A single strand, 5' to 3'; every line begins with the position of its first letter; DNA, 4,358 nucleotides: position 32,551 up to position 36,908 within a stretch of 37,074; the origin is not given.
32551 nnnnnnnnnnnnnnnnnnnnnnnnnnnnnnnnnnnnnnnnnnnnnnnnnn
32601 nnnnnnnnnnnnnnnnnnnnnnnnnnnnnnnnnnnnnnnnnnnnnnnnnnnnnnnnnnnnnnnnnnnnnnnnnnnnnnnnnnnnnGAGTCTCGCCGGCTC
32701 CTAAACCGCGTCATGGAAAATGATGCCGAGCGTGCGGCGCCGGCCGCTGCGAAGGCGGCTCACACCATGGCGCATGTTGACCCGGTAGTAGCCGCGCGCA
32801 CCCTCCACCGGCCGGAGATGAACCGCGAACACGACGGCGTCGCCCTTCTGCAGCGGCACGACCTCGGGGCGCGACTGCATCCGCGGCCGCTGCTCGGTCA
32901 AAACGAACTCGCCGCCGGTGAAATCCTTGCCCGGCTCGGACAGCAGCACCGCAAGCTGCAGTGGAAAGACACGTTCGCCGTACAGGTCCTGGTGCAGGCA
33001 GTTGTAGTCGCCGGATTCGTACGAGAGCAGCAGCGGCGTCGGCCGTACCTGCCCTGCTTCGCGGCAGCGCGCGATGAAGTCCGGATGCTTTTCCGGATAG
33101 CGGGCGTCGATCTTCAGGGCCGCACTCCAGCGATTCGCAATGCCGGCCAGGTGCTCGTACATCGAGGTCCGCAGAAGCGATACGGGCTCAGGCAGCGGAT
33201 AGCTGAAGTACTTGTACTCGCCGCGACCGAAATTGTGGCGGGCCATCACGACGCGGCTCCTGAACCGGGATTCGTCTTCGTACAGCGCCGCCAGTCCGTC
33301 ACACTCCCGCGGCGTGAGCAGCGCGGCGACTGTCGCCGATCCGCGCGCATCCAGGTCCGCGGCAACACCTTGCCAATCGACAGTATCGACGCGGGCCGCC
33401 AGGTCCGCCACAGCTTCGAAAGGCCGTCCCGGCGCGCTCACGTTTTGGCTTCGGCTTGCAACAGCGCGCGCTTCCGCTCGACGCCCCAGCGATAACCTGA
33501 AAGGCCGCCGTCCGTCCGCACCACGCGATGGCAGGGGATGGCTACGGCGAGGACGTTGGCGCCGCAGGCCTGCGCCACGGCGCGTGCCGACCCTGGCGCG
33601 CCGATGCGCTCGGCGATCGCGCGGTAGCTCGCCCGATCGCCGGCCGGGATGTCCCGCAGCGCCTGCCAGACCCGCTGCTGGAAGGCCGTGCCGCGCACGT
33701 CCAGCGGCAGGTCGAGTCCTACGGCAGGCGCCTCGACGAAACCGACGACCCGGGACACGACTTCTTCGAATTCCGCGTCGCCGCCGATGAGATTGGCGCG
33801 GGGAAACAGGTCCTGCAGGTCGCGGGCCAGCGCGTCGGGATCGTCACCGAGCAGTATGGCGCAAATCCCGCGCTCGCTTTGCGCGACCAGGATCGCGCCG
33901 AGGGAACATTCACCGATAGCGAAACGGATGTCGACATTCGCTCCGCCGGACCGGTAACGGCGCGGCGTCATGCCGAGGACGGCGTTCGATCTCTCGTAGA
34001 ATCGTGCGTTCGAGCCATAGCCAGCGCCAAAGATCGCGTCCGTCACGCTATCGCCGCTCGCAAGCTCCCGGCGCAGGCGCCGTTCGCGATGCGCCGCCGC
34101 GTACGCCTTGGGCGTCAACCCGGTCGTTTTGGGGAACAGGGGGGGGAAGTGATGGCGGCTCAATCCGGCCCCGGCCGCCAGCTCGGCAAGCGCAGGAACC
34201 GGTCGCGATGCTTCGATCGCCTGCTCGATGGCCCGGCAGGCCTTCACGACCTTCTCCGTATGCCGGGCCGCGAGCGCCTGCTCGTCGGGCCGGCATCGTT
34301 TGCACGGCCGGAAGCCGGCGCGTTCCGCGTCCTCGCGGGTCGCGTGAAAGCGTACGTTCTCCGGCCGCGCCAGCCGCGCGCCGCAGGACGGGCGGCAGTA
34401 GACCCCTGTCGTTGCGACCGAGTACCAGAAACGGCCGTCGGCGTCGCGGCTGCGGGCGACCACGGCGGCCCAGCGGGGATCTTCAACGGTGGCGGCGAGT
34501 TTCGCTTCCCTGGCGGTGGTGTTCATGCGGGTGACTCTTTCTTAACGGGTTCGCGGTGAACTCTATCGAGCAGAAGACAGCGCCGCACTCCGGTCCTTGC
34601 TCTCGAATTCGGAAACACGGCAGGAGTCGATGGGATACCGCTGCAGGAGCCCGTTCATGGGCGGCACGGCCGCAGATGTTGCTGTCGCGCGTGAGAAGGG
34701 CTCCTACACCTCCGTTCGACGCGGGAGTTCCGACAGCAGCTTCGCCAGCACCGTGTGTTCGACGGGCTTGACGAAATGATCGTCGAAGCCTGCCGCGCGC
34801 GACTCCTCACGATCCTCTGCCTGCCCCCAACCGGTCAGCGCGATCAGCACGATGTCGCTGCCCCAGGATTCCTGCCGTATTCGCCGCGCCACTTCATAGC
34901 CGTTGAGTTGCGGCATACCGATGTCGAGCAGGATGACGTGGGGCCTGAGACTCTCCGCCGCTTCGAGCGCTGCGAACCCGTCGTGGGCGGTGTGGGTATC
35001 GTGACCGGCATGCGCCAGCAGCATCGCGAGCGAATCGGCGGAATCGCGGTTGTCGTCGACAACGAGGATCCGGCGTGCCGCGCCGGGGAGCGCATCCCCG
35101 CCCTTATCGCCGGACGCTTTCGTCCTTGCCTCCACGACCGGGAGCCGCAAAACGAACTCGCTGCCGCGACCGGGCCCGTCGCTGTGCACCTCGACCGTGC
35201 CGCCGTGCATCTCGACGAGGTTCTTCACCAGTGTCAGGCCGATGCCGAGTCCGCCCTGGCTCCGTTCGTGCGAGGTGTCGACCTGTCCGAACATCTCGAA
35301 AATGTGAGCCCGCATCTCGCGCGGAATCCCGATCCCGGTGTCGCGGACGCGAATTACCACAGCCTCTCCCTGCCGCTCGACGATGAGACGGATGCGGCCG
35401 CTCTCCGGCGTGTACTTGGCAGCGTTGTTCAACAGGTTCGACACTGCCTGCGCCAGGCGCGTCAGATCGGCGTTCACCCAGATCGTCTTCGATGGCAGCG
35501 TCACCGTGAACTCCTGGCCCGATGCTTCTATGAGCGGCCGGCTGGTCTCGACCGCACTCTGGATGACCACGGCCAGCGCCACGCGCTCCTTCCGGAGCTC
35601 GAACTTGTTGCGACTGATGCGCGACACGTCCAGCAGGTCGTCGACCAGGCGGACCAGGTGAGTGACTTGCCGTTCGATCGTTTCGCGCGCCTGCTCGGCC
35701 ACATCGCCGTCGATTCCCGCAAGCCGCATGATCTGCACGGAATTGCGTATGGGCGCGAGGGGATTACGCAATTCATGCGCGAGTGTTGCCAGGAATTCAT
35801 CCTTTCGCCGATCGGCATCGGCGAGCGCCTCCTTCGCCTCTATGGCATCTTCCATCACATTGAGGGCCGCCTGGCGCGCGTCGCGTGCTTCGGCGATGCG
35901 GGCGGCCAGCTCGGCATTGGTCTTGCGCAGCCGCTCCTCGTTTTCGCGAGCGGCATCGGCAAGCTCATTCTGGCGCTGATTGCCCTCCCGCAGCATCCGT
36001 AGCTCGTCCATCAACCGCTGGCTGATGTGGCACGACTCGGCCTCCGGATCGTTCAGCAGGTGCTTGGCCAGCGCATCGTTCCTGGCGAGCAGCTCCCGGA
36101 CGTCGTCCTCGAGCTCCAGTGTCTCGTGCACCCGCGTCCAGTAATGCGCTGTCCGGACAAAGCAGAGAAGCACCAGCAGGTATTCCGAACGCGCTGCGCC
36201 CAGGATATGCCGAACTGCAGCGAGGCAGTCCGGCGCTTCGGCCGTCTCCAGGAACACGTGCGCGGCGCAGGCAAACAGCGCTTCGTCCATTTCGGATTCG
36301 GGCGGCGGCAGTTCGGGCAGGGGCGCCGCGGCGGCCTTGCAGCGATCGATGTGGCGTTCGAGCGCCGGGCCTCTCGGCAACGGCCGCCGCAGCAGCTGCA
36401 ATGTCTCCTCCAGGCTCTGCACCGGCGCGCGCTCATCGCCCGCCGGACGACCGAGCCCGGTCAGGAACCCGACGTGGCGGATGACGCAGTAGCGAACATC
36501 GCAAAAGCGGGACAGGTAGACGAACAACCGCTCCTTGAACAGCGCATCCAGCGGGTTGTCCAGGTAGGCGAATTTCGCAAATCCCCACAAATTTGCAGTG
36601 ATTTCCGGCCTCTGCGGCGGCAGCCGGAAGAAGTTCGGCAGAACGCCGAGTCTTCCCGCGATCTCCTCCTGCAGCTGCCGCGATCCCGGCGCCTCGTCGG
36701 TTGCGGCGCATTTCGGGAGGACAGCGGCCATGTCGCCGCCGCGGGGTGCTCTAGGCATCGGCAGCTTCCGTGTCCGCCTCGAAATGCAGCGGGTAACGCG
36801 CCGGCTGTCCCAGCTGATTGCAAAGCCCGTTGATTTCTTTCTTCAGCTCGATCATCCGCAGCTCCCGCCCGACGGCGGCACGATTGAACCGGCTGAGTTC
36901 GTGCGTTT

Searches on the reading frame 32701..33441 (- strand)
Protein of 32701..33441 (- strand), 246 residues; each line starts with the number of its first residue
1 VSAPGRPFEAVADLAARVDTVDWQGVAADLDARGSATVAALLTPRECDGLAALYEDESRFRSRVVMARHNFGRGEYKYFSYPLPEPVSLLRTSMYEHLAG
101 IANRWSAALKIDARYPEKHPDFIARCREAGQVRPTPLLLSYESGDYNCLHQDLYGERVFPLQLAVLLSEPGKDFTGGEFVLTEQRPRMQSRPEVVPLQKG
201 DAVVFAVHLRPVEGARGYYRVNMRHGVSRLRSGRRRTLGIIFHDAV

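Call 8: search_protein_families(library=ncbifam, proteins=[window:32701-33441:-], max_evalue=0.00001)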
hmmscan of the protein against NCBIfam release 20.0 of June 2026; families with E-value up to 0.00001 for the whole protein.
window:32701-33441:- (246 aa): 0 families

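Call 9: search_protein_families(library=pfam, proteins=[window:32701-33441:-], max_evalue=0.001)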
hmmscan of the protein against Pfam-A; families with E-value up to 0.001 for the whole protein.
window:32701-33441:- (246 aa): 2 families
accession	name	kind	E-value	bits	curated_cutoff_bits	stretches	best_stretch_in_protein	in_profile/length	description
PF09859.15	Oxygenase-NA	-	1.3e-86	288.9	26.2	1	74-245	1-172/172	Oxygenase, catalysing oxidative methylation of damaged DNA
PF13640.12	2OG-FeII_Oxy_3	-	0.00014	23.2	27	1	139-240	4-95/98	2OG-Fe(II) oxygenase superfamily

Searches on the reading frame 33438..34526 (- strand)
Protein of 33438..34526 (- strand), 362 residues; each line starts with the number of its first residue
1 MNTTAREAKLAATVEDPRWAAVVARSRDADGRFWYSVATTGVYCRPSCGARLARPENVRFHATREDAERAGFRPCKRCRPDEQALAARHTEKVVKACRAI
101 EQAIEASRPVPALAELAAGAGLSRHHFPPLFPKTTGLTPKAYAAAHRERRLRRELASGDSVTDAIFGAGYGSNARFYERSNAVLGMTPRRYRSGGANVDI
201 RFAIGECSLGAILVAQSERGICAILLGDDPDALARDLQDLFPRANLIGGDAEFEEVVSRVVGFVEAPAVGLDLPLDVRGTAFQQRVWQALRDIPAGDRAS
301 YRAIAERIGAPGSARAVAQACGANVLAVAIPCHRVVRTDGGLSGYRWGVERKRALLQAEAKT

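Call 8: search_protein_families(library=ncbifam, proteins=[window:33438-34526:-], max_evalue=0.00001)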
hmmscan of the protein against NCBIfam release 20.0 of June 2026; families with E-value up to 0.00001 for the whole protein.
window:33438-34526:- (362 aa): 5 families
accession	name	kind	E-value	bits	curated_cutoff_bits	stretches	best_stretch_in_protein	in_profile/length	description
NF011964.0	PRK15435.1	equivalog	2e-133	444.8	345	1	11-361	5-350/354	bifunctional DNA-binding transcriptional regulator/O6-methylguanine-DNA methyltransferase Ada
TIGR00589.1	ogt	superfamily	9.5e-32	108.9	46.4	1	280-359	1-80/80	methylated-DNA--[protein]-cysteine S-methyltransferase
NF007626.0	PRK10286.1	equivalog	9.4e-24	84.4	192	1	273-359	80-166/171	methylated-DNA--[protein]-cysteine S-methyltransferase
NF041132.1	DNA_protcyst_Mta_Thcoc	equivalog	1.9e-08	34.3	250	1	250-359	61-168/169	methylated-DNA--protein-cysteine methyltransferase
NF003022.0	PRK03887.1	equivalog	4e-07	30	164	1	246-360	57-169/175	methylated-DNA--protein-cysteine methyltransferase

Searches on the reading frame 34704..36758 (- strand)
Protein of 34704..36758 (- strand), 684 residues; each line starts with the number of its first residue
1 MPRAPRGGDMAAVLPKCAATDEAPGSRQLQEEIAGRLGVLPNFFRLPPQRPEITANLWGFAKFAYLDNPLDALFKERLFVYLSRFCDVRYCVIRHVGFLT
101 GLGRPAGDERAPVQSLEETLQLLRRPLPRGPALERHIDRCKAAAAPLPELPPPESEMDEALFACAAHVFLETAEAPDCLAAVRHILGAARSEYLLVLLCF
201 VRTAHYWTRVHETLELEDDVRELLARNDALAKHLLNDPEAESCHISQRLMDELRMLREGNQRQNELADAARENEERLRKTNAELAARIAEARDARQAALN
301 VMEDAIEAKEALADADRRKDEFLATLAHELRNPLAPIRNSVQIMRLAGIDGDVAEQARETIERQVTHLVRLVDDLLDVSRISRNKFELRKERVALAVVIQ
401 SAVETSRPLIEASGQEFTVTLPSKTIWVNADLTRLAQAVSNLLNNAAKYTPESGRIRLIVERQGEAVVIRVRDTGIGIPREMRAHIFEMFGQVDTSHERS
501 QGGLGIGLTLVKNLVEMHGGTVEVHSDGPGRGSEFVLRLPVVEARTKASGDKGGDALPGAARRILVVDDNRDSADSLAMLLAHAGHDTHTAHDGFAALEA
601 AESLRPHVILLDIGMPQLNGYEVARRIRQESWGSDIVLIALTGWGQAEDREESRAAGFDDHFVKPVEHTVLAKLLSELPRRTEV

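Call 9: search_protein_families(library=pfam, proteins=[window:34704-36758:-], max_evalue=0.001)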
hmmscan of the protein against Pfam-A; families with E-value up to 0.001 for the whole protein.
window:34704-36758:- (684 aa): 5 families
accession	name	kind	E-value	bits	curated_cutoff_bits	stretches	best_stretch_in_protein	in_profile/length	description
PF02518.31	HATPase_c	-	1.7e-30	106.2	26.4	1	431-541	2-109/111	Histidine kinase-, DNA gyrase B-, and HSP90-like ATPase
PF00072.30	Response_reg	-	1.4e-21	77.2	30.2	1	564-674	1-109/111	Response regulator receiver domain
PF00512.31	HisKA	-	1e-15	57.9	26.9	1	319-382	2-64/66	His Kinase A (phospho-acceptor) domain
PF13581.12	HATPase_c_2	-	5.9e-06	26.7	27.4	1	430-517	27-111/127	Histidine kinase-like ATPase domain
PF14501.12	HATPase_c_5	-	0.00047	20.5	22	0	435-527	6-91/102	GHKL domain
